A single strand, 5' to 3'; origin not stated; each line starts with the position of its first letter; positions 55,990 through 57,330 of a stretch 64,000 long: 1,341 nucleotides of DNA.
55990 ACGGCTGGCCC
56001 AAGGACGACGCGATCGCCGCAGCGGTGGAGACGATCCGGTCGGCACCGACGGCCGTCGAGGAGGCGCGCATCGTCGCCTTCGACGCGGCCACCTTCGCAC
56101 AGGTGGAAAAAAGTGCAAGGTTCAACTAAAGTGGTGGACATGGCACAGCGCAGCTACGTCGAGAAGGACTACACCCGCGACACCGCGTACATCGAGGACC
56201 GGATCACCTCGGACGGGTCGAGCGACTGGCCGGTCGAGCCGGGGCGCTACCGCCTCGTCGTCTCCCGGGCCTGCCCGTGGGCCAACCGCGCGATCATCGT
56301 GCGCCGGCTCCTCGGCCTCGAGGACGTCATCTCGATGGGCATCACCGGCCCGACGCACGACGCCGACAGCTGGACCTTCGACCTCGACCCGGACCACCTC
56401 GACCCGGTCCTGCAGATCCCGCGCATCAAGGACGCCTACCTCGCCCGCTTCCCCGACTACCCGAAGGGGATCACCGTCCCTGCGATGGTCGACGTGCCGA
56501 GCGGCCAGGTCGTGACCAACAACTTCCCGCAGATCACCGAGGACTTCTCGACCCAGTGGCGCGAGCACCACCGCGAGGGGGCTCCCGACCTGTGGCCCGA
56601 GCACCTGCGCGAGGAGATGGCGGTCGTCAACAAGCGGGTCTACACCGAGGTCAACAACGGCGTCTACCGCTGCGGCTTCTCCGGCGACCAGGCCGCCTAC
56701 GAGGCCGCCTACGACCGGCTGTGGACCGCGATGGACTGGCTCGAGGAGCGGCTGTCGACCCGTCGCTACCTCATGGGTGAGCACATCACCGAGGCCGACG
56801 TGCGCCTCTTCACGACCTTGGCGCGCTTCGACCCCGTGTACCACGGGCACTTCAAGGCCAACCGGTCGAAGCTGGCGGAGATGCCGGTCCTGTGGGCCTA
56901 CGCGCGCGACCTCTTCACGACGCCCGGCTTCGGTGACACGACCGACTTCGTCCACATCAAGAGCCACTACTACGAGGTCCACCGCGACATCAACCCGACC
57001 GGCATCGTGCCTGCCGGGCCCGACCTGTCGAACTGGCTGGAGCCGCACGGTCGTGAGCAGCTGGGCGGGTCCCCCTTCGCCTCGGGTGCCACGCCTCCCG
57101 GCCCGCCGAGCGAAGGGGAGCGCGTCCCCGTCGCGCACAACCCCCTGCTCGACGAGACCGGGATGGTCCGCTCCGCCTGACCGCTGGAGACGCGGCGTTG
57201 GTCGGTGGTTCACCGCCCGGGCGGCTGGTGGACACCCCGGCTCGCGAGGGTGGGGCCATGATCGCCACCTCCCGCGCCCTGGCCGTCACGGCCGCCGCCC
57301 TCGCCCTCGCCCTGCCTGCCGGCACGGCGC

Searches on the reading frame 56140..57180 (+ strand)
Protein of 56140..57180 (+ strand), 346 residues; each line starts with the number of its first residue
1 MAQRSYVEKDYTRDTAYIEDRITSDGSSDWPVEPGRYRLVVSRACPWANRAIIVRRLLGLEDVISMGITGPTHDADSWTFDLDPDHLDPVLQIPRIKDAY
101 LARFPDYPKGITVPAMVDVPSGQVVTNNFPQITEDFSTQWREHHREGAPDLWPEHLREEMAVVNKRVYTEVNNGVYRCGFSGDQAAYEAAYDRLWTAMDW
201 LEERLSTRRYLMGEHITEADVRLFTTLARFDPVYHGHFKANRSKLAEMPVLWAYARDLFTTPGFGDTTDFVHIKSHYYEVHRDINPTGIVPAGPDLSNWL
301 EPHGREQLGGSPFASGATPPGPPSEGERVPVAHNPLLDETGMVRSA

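Call 20: find_encoding_contigs(protein=window:56140-57180:+, flank=3000)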
Protein window:56140-57180:+ (346 aa): 1 contig read that carries it; 1 place shown.
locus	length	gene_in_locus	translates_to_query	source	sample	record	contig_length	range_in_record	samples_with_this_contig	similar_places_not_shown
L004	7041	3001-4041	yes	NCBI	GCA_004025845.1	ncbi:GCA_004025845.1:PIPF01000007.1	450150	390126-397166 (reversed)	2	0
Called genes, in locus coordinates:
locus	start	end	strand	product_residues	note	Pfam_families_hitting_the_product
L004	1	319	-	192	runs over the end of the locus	PF11241:DUF3043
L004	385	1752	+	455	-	PF01546:Peptidase_M20, PF07687:M20_dimer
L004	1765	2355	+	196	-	-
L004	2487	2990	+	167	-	PF01661:Macro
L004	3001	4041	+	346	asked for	PF13409:GST_N_2 (weak), PF13410:GST_C_2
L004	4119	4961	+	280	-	PF13653:GDPD_2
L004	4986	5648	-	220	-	-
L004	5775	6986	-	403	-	PF02445:NadA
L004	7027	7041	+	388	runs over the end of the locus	PF02595:Gly_kinase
